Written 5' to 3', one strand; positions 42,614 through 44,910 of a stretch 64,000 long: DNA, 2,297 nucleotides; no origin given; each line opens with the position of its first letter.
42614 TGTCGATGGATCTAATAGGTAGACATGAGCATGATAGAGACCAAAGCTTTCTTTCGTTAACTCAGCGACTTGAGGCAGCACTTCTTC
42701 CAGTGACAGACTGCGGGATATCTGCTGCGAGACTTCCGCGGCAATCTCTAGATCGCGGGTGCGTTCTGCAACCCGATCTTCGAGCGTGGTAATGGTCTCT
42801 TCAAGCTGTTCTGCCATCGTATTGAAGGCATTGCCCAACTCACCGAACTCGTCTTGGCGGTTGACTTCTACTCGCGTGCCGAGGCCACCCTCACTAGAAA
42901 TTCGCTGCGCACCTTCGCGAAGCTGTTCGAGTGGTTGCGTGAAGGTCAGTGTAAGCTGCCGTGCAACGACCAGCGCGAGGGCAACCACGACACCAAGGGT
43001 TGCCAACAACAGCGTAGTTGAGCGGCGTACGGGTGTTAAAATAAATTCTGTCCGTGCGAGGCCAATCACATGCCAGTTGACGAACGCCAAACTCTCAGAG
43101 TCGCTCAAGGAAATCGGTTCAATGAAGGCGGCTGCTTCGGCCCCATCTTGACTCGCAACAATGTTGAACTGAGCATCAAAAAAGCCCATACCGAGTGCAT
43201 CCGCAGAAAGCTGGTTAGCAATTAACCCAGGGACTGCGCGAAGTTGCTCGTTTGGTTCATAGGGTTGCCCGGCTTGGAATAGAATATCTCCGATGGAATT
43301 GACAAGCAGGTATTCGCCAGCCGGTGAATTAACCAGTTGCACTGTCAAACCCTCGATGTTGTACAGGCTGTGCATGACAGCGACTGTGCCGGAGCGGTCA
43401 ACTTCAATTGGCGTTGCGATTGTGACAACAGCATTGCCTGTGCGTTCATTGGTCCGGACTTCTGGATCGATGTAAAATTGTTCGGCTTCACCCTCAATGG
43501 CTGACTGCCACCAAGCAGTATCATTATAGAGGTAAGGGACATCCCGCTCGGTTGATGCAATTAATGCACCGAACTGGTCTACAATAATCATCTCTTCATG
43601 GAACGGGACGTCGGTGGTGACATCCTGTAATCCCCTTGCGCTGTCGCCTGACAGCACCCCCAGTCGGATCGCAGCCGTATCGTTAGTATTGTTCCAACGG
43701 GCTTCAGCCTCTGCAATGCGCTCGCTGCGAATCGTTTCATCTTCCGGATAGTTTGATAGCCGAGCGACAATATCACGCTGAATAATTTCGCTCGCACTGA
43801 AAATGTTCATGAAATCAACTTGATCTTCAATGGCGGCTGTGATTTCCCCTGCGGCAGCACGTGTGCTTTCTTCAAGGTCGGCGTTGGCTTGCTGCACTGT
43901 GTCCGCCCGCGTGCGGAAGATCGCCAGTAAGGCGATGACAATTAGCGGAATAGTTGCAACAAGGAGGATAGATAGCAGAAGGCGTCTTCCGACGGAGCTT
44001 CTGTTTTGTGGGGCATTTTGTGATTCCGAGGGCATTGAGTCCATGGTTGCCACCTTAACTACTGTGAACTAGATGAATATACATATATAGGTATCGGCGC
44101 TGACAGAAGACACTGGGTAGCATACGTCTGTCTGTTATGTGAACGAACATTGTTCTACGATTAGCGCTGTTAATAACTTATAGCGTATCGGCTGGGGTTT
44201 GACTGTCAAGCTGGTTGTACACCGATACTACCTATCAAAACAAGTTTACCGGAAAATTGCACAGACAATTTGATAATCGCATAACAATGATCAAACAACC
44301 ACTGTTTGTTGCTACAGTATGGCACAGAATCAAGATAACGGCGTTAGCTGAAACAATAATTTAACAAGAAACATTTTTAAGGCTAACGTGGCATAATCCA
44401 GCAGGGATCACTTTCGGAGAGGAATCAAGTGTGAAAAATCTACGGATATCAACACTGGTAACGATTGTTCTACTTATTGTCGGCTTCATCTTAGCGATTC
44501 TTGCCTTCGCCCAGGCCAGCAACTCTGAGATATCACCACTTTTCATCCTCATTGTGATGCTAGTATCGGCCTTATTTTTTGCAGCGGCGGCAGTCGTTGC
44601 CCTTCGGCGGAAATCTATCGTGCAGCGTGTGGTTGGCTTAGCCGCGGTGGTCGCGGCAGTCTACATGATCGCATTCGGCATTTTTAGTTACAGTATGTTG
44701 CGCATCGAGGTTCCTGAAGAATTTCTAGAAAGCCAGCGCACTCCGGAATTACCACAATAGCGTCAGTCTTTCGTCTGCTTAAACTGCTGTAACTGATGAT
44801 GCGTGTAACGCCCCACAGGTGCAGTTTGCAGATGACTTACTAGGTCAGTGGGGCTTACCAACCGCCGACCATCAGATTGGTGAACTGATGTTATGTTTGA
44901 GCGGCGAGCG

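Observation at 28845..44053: Receiver-rich signalling island with no recognisable transcriptional output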

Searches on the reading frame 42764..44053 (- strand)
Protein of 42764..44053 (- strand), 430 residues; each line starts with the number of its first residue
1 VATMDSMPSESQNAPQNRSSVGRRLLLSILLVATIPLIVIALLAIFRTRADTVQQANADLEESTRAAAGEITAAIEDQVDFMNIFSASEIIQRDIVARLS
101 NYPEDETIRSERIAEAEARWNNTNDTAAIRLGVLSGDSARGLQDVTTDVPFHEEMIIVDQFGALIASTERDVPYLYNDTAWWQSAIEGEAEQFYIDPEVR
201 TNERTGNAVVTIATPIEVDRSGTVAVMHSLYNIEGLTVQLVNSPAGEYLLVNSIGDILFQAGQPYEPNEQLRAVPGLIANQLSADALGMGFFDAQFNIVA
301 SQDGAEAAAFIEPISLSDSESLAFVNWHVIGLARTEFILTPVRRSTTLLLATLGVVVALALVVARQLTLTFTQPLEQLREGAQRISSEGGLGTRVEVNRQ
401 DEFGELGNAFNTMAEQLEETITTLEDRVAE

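Call 61: search_protein_families(library=pfam, proteins=[window:42764-44053:-], max_evalue=0.01)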
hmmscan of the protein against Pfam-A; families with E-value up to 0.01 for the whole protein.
window:42764-44053:- (430 aa): 2 families
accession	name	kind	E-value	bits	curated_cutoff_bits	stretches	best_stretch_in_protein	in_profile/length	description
PF00672.30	HAMP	-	4.2e-15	56.2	25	1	369-419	4-53/53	HAMP domain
PF02743.24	dCache_1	-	3.1e-09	37.2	45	1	52-265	3-195/240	Cache domain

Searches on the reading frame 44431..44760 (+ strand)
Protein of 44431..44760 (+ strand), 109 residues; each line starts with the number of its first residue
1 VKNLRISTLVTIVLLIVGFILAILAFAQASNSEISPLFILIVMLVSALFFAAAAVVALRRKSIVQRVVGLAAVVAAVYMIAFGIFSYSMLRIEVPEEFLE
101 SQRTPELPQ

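Call 7: search_protein_families(library=pfam, proteins=[window:44431-44760:+], max_evalue=0.001)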
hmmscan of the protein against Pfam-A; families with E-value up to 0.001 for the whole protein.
window:44431-44760:+ (109 aa): 0 families

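Call 40: search_protein_families(library=pfam, proteins=[window:44431-44760:+], max_evalue=0.001)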
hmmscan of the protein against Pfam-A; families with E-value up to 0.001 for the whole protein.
window:44431-44760:+ (109 aa): 0 families

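Call 74: search_protein_families(library=pfam, proteins=[window:44431-44760:+], max_evalue=10)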
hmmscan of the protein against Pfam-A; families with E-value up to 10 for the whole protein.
window:44431-44760:+ (109 aa): 27 families (the best 25 are shown)
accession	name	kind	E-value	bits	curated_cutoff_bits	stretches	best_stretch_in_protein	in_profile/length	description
PF03006.26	HlyIII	-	0.0064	16.6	26.2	1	5-88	108-192/224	Haemolysin-III related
PF25592.1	DUF7937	-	0.016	14.5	31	1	9-82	147-357/402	Domain of unknown function (DUF7937)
PF20176.3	DUF6541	-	0.019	13.7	29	1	13-94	269-346/646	Family of unknown function (DUF6541)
PF24961.1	NfeD_membrane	-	0.038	14.5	26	1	6-80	18-89/119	NfeD integral membrane domain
PF19558.4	DUF6080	-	0.04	13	27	1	38-100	103-163/447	Family of unknown function (DUF6080)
PF07695.17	7TMR-DISM_7TM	-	0.089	13.1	29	1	10-89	97-176/205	7TM diverse intracellular signalling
PF02322.20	Cyt_bd_oxida_II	-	0.13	12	35.6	1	9-89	195-261/302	Cytochrome bd terminal oxidase subunit II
PF09586.16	YfhO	-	0.27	10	28.5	1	2-91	361-450/835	Bacterial membrane protein YfhO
PF12698.13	ABC2_membrane_3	-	0.31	10.5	31.6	1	11-99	216-299/347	ABC-2 family transporter protein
PF09925.14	DUF2157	-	0.46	10.6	32.4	1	13-85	37-110/146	Predicted membrane protein (DUF2157)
PF25587.1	Rv2743c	-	0.6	10.1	27.7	1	4-61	29-80/237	Rv2743c family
PF05975.17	EcsB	-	0.62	9.4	30.7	1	4-86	99-183/383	Bacterial ABC transporter protein EcsB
PF00420.29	Oxidored_q2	-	0.89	9.8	26.1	2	42-88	2-48/95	NADH-ubiquinone/plastoquinone oxidoreductase chain 4L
PF09843.14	DUF2070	-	0.9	8.2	30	1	11-90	18-128/561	Predicted membrane protein (DUF2070)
PF12036.14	DUF3522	-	1.7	9.2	29.3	1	39-76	5-42/188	Protein of unknown function (DUF3522)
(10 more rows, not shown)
